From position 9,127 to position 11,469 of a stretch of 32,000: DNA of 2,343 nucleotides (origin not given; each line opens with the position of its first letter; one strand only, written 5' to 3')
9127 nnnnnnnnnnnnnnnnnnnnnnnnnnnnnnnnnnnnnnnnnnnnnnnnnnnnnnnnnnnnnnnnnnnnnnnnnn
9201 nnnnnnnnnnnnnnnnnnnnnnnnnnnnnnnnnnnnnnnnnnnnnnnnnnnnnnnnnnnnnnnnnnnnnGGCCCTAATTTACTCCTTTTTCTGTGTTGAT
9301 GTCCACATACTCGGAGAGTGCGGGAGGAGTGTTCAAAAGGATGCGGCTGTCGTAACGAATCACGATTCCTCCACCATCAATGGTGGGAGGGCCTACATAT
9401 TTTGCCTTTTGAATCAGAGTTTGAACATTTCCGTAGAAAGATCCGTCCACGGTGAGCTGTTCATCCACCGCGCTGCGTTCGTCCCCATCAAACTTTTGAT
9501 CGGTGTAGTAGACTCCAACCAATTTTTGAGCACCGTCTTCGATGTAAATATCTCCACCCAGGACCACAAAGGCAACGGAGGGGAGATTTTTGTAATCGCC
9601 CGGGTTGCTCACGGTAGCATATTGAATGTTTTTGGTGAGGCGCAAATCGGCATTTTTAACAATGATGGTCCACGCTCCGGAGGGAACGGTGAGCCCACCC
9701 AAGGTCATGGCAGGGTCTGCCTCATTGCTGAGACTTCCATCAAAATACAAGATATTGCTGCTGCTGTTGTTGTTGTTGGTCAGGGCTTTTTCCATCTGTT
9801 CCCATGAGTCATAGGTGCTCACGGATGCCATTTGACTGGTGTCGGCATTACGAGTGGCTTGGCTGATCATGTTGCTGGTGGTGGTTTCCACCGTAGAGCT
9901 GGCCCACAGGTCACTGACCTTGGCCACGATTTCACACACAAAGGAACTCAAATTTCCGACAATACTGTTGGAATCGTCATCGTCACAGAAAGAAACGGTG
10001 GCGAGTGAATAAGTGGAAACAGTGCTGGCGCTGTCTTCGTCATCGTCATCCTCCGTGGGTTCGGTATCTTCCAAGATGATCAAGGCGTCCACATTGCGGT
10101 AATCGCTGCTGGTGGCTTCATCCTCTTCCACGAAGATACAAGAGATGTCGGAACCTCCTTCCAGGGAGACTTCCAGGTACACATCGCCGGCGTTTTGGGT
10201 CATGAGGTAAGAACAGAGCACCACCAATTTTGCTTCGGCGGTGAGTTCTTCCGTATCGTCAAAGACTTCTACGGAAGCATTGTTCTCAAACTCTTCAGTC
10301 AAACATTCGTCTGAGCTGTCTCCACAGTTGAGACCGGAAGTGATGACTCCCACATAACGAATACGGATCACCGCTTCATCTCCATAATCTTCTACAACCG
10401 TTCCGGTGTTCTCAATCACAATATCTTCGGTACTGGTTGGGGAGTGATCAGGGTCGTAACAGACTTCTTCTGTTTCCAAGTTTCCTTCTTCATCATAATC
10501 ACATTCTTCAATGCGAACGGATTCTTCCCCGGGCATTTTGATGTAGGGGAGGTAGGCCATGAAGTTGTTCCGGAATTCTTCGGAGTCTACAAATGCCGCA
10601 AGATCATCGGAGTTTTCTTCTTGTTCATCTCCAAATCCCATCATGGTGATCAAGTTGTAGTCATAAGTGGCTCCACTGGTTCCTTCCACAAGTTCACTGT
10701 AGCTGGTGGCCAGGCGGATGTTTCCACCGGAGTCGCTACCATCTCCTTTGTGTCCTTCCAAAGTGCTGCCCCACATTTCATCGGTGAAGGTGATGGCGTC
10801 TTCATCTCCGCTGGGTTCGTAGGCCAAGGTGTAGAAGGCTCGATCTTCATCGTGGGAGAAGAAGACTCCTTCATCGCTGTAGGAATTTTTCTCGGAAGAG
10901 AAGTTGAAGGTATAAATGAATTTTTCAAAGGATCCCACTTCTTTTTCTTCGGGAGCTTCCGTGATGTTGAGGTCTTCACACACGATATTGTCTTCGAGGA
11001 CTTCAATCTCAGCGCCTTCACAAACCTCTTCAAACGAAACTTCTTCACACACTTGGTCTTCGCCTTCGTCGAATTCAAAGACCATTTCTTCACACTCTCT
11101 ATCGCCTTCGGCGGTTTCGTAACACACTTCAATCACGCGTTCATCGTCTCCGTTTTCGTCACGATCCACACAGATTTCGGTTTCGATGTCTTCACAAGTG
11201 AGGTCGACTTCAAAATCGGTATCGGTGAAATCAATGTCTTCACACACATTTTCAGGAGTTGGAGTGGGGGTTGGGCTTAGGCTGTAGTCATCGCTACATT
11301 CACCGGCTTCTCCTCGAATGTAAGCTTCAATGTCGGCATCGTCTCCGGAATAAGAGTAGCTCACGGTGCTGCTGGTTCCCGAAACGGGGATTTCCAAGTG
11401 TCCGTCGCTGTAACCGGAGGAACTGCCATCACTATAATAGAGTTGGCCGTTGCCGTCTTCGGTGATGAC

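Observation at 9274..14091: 1605-aa secreted protein combining extreme acidity with 36 cysteines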

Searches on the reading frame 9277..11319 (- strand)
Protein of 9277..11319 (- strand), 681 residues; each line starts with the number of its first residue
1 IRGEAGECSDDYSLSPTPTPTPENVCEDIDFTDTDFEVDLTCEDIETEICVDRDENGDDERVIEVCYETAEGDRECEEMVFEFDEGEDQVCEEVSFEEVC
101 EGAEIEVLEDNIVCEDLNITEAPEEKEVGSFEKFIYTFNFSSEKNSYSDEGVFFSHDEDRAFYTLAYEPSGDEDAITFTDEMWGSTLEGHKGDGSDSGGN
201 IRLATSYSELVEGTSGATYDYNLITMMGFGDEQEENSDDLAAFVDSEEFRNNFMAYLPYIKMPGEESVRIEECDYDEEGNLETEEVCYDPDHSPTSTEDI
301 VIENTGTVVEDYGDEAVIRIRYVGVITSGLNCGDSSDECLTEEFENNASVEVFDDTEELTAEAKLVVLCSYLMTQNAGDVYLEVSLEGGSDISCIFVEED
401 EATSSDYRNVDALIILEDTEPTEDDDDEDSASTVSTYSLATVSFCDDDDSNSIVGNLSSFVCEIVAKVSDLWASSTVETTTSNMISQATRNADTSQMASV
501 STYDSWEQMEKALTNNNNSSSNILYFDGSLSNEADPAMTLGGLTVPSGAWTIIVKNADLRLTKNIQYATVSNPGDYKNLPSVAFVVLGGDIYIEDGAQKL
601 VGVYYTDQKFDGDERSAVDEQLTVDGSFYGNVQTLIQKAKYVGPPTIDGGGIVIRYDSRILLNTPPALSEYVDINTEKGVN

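Call 27: predict_structure(alignment_id=A3)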
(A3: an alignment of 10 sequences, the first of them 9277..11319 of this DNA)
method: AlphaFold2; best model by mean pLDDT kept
length: 681 residues; sequences in the alignment: 10
mean_pLDDT: 61.3   pTM: 0.43
mean pLDDT of the five models: 61.3, 60.7, 59.3, 59.1, 51.7
residues with pLDDT >= 90: 58; 70-90: 267; 50-70: 103; < 50: 253
segments of 3 or more residues with pLDDT < 50: 1-24, 139-155, 215-225, 333-339, 369-495, 573-577, 609-619, 630-651, 656-681
pLDDT, mean of each block of 10 residues (from residue 1): 34 34 57 72 82 74 84 83 83 83 80 76 63 63 30 51 85 89 84 70 83 48 55 77 86 89 90 90 92 90 91 90 78 49 78 80 60 25 24 30 29 28 31 25 26 27 29 27 41 49 86 63 75 81 79 80 82 52 72 74 61 40 57 35 33 47 33 27 23
secondary structure, 60 per line:
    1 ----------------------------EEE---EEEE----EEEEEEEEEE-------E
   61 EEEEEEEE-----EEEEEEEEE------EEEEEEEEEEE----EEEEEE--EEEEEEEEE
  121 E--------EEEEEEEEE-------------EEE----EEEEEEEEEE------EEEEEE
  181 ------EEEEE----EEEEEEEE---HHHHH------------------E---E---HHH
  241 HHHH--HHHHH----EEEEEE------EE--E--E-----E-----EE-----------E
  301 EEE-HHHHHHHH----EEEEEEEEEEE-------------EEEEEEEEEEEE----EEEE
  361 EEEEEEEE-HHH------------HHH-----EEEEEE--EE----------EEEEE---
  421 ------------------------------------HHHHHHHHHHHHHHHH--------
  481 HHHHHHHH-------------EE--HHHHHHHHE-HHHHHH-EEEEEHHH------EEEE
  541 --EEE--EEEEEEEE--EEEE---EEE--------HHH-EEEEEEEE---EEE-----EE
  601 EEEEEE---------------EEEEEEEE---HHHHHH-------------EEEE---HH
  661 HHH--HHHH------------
elements in order (helices of 4 or more, strands of 3 or more residues): E29-31 E35-38 E43-52 E60-68 E74-82 E89-99 E104-109 E112-121 E130-138 E152-154 E159-168 E175-180 E187-191 E196-203 H207-211 H238-244 H247-251 E256-261 E300-303 H305-312 E317-327 E341-352 E357-368 E393-398 E413-417 H457-472 H481-488 H506-513 H516-521 E523-527 E537-540 E543-545 E548-555 E558-561 E565-567 E580-587 E591-593 E599-606 E622-629 H633-638 E652-655 H659-663 H666-669

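Call 32: search_protein_representatives(alignment_id=A4)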
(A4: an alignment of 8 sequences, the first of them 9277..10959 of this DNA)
Query: 8 sequences, 553 profile positions. Proteins with E-value up to 0.001 (for the whole library): 426; up to 1e-10: 264; up to 1e-30: 122. The best 150 are listed.
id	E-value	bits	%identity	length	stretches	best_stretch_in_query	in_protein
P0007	1.8e-296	1000.9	-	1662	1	1-553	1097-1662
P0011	5.6e-292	986.1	-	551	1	4-553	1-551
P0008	5.4e-274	926.8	-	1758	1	2-553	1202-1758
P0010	9.8e-268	906.1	-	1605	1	2-553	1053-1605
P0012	2.9e-255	864.9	-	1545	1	2-553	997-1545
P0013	1.8e-244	829.3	-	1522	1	2-553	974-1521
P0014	1.2e-242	823.2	-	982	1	2-553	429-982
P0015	6.7e-235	797.7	-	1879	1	3-553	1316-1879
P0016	6.2e-233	791.2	-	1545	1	2-553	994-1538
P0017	1.5e-216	737.2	-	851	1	3-553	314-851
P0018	1.6e-212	723.8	-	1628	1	2-553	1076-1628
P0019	5.0e-207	705.7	-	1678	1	3-553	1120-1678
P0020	6.7e-207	705.3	-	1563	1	4-553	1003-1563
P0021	9.1e-207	704.8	-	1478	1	3-553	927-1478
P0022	1.6e-198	677.6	-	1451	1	2-553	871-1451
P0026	3.1e-177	607.3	-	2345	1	3-553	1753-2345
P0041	3.6e-58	214.3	-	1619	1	219-547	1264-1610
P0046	1.5e-53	199.0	-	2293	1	136-545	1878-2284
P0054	7.4e-47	177.0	-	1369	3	330-549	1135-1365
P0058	7.4e-42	160.5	-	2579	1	188-550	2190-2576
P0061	1.3e-39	153.0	-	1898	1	188-547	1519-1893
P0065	1.8e-38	149.3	-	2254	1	189-546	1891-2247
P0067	7.1e-38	147.3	-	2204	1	148-547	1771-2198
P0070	4.3e-37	144.7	-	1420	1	197-547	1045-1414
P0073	1.2e-36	143.3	-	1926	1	147-547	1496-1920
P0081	2.6e-35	138.9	-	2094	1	176-547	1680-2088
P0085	1.4e-34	136.5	-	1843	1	165-550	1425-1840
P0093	7.7e-34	134.0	-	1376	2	327-546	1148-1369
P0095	1.0e-33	133.6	-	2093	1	161-547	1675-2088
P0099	5.0e-33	131.3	-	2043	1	230-547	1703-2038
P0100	7.3e-33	130.8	-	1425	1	193-547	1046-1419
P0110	5.3e-32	127.9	-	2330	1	150-548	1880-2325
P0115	1.1e-31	126.8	-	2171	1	137-547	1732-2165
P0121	3.4e-31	125.3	-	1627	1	152-547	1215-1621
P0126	7.6e-31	124.1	-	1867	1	217-547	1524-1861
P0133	2.2e-30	122.6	-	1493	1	163-547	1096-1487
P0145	6.9e-30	121.0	-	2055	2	208-547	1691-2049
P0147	7.7e-30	120.8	-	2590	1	237-548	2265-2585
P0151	1.3e-29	120.1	-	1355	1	190-546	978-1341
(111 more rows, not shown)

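Call 33: list_cluster_members(proteins=[P0041, P0046, P0058, P0065, P0081, P0110, P0147, P0026, P0015, P0099])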
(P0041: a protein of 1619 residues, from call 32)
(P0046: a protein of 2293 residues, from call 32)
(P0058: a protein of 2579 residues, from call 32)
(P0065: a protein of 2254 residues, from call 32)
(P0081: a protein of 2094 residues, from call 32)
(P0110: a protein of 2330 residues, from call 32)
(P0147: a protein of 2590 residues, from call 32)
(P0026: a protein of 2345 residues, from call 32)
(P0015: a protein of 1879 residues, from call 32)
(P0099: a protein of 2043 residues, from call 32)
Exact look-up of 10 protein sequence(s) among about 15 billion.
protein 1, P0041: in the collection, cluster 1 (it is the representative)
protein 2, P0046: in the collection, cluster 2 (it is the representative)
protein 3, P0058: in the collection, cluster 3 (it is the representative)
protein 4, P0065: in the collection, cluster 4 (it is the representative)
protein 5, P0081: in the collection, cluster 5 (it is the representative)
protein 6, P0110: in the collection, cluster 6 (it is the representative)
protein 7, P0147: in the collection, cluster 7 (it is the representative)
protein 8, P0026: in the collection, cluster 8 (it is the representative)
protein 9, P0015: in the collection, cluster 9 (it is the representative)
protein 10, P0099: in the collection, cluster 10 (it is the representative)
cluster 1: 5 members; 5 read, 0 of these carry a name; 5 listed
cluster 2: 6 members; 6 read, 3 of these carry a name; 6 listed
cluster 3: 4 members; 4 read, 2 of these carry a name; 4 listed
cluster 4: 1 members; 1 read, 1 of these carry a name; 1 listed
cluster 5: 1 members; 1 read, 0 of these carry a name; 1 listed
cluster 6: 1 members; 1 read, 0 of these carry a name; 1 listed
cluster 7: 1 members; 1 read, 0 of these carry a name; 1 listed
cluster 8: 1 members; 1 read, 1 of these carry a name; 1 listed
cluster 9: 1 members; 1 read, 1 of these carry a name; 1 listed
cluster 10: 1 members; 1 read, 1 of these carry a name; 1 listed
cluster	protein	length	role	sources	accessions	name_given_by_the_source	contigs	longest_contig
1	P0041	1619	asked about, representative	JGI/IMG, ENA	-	-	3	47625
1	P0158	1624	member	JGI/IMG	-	-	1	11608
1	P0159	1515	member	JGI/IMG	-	-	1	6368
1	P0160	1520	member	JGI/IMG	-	-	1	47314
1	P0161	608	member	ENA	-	-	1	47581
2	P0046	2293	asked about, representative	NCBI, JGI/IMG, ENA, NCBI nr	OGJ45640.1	hypothetical protein A2263_00890 [Candidatus Peregrinibacteria bacterium ... | MAG: hypothetical protein A2263_00890 [Candidatus Peregrinibacteria bacterium ...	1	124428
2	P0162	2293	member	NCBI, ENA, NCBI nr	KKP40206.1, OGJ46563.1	MAG: hypothetical protein UR28_C0002G0064 [Candidatus Peregrinibacteria bacterium ...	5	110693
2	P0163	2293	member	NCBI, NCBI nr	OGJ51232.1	hypothetical protein A2307_01275 [Candidatus Peregrinibacteria bacterium ... | MAG: hypothetical protein A2307_01275 [Candidatus Peregrinibacteria bacterium ...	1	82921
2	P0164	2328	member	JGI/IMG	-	-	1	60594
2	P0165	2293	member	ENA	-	-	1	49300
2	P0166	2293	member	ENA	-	-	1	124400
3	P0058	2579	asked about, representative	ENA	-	-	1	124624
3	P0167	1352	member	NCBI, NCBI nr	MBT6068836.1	hypothetical protein HOG48_03700, partial [Candidatus Peregrinibacteria bacterium] | hypothetical protein [Candidatus Peregrinibacteria bacterium]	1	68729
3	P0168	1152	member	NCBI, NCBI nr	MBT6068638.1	hypothetical protein HOG48_02690, partial [Candidatus Peregrinibacteria bacterium] | hypothetical protein [Candidatus Peregrinibacteria bacterium]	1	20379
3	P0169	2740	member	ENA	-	-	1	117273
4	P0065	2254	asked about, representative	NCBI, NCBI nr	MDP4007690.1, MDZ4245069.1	MAG: hypothetical protein Q8P68_00695 [Candidatus Peregrinibacteria bacterium] | hypothetical protein [Candidatus Peregrinibacteria bacterium]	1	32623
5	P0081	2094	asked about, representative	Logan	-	-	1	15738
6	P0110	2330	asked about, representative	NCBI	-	-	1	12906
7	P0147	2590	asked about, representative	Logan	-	-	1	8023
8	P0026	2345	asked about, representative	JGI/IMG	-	hypothetical protein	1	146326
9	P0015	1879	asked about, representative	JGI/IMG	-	hypothetical protein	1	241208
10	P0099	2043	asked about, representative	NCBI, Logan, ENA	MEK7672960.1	MAG: hypothetical protein AAB373_03675 [Patescibacteria group bacterium]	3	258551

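Call 35: fold_search(model_id=the predicted structure, library=pdb)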
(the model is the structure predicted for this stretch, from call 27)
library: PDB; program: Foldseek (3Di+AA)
matches with E <= 10: 1518; with E <= 0.001: 63
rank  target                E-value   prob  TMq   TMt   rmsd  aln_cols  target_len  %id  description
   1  5es4_A                1.1e-06  1.00  0.12  0.08  19.8       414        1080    9  RE-REFINEMENT OF INTEGRIN ALPHAXBETA2 ECTODOMAIN IN THE CLOSED/BENT CONFORMATION (released 2016-03-02)
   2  4g1m_A                1.8e-06  0.89  0.10  0.07  31.4       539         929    7  Re-refinement of alpha V beta 3 structure (released 2012-12-12)
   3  2f6a_B                2.6e-06  1.00  0.11  0.22  22.2       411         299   11  Collagen Adhesin and Collagen Complex Structure (released 2006-12-12)
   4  3fcs_C                3.5e-06  0.99  0.12  0.10  16.4       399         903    9  Structure of complete ectodomain of integrin aIIBb3 (released 2009-01-20)
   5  5es4_C                4.1e-06  0.97  0.11  0.09  19.5       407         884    8  RE-REFINEMENT OF INTEGRIN ALPHAXBETA2 ECTODOMAIN IN THE CLOSED/BENT CONFORMATION (released 2016-03-02)
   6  7usm_A                4.6e-06  0.98  0.11  0.09  17.4       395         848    9  Integrin alphaM/beta2 ectodomain (released 2022-08-17)
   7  7usl_A                4.6e-06  0.98  0.12  0.10  14.8       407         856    8  Integrin alphaM/beta2 ectodomain in complex with adenylate cyclase toxin RTX751 and M1F5 Fab (released 2022-08-17)
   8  8t2v_A                5.2e-06  0.99  0.12  0.09  17.2       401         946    8  Cryo-EM Structures of Full-length Integrin alphaIIbbeta3 in Native Lipids (released 2023-07-26)
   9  4z23                  5.8e-06  1.00  0.15  0.27  13.9       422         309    7  BspA_C_WT (released 2016-06-29)
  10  3fcs_A                6.8e-06  0.99  0.15  0.12  13.2       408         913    7  Structure of complete ectodomain of integrin aIIBb3 (released 2009-01-20)
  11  4kkq_A                7.7e-06  1.00  0.11  0.27  20.2       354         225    8  Crystal structure of Vibrio cholerae RbmA (crystal form 1) (released 2013-05-22)
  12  8xen_A                9.1e-06  0.99  0.15  0.12  13.5       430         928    7  Cryo-EM structure of integrin ITGAV/ITGB3 complex, conformation 4 (released 2024-12-18)
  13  6avu_A                9.6e-06  0.98  0.15  0.12  12.7       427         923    7  Human alpha-V beta-3 Integrin (open conformation) in complex with the therapeutic antibody LM609 (released 2017-11-01)
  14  8xei_A                2.2e-05  0.96  0.12  0.09  16.6       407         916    7  Cryo-EM structure of integrin ITGAV/ITGB3 complex, conformation 1 (released 2024-12-18)
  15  4mmx_A                2.7e-05  0.72  0.10  0.08  33.4       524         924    8  Integrin AlphaVBeta3 ectodomain bound to the tenth domain of Fibronectin (released 2014-03-26)
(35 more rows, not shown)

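Call 40: search_protein_families(library=pfam, proteins=[P0041, P0046, P0058, P0065], max_evalue=0.01)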
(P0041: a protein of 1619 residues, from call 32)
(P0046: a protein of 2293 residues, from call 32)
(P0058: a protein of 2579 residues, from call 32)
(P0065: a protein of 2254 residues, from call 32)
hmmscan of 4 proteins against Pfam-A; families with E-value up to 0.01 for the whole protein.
P0041 (1619 aa): 0 families

P0046 (2293 aa): 2 families
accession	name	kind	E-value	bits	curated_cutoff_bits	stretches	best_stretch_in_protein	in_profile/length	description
PF13948.11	DUF4215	-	1.4e-34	118.6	27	6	587-616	19-46/47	Domain of unknown function (DUF4215)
PF17210.9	SdrD_B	-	4e-17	62.9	29.7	1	1437-1556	3-111/112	SdrD B-like domain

P0058 (2579 aa): 1 family
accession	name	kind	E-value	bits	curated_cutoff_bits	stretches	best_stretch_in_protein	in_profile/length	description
PF13948.11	DUF4215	-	0.00095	19.9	27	0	1642-1669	19-46/47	Domain of unknown function (DUF4215)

P0065 (2254 aa): 1 family
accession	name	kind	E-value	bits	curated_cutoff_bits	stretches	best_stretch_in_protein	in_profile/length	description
PF13948.11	DUF4215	-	2.3e-10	41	27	1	895-921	21-46/47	Domain of unknown function (DUF4215)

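Call 56: find_related_loci(query=A4, collection=genome_contigs, flank=3000)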
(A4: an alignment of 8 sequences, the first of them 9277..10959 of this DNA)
Query A4 (561 aa) in genome_contigs; peptide patterns used: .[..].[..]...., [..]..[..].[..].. (x = any residue, [..] = any of these).
447 stretches matched a pattern; 20 encode a relative of the query (tblastn E <= 1e-3); 20 distinct loci.
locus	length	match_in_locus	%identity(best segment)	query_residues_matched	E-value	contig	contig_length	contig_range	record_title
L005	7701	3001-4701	70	4-561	0e+0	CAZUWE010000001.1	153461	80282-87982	MAG TPA_asm: uncultured Candidatus Peribacteria bacterium isolate SRP342105_co1_252 genome assembly, contig: NODE_107_le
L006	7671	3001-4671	57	6-561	0e+0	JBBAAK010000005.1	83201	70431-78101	MAG: Candidatus Gracilibacteria bacterium isolate SO_2017_GW3_40 scaffold_284_c1_OW296A_2017, whole genome shotgun seque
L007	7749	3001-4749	55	4-561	0e+0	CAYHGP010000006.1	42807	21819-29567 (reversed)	MAG TPA_asm: uncultured Candidatus Peribacteria bacterium isolate ERP119702_co2_217 genome assembly, contig: NODE_340_le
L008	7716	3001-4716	54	7-561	5e-179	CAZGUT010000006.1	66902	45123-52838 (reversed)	MAG TPA_asm: uncultured Candidatus Peribacteria bacterium isolate SRP077602_co2_44 genome assembly, contig: NODE_613_len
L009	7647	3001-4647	52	7-561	5e-175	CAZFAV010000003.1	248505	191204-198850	MAG TPA_asm: uncultured Candidatus Peribacteria bacterium isolate SRP342105_co1_342 genome assembly, contig: NODE_37_len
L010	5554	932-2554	52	4-561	3e-171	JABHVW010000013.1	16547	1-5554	MAG: Candidatus Peregrinibacteria bacterium isolate SI047_bin117 k141_1504658, whole genome shotgun sequence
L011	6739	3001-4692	52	1-561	2e-167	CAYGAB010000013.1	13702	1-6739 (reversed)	MAG TPA_asm: uncultured Candidatus Peribacteria bacterium isolate ERP113451_co1_153 genome assembly, contig: NODE_5309_l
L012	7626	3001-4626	50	8-561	3e-164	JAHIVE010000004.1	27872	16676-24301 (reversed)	MAG: Patescibacteria group bacterium isolate MM_PC_MetaG.mb.59 MM_PC_MetaG.mb.59_k141_115515, whole genome shotgun seque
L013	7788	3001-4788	49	1-561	8e-158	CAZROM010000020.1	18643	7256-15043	MAG TPA_asm: uncultured Candidatus Peribacteria bacterium isolate SRP278252_co1_824 genome assembly, contig: NODE_5018_l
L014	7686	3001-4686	50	4-561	7e-157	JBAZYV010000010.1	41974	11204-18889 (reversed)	MAG: Candidatus Gracilibacteria bacterium isolate SO_2017_GW1_90 NODE_4379_length_41974_cov_3.109876_OW334_2017, whole g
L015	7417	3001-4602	47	4-561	4e-156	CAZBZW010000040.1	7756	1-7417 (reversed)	MAG TPA_asm: uncultured Candidatus Peribacteria bacterium isolate SRP278252_co2_80 genome assembly, contig: NODE_20053_l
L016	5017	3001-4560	48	5-561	1e-152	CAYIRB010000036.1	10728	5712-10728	MAG TPA_asm: uncultured Candidatus Peribacteria bacterium isolate ERP119705_co25_662 genome assembly, contig: NODE_5411_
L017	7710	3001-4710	45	4-561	4e-133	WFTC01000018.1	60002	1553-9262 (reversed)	MAG: Candidatus Gracilibacteria bacterium isolate S139_120_esom k151_606306, whole genome shotgun sequence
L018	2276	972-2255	48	8-449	2e-125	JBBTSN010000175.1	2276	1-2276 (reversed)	MAG: Patescibacteria group bacterium isolate H41-bin180_1 H41_bin180_1_000000000175, whole genome shotgun sequence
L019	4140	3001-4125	53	7-383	5e-112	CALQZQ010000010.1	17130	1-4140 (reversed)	MAG: Candidatus Peribacteria bacterium isolate MaH-04nov19-42 genome assembly, contig: MaH-04nov19-C8542, whole genome s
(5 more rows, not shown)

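Call 63: find_encoding_contigs(protein=P0099, flank=10000, max_places=1)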
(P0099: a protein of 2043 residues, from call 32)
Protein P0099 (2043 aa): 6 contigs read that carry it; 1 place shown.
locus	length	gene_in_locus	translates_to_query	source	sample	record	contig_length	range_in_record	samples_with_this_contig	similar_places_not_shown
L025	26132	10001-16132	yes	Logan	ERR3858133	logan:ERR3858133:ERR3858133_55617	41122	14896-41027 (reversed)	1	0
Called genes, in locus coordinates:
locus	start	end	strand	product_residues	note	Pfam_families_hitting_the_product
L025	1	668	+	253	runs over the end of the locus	?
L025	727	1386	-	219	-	PF00121:TIM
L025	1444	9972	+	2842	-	-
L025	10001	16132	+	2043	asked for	-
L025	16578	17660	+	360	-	PF06144:DNA_pol3_delta, PF21694:DNA_pol3_delta_C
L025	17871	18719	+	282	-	PF01978:TrmB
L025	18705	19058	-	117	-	-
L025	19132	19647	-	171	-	-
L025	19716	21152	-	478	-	PF01425:Amidase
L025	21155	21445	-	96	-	PF02686:GatC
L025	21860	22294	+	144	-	PF01467:CTP_transf_like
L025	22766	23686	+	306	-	PF18075:FtsX_ECD, PF02687:FtsX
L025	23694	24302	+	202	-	PF11967:RecO_N, PF02565:RecO_C (weak)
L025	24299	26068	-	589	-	PF13328:HD_4, PF04607:RelA_SpoT, PF02824:TGS, PF28438:RelA_RIS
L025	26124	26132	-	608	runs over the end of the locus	-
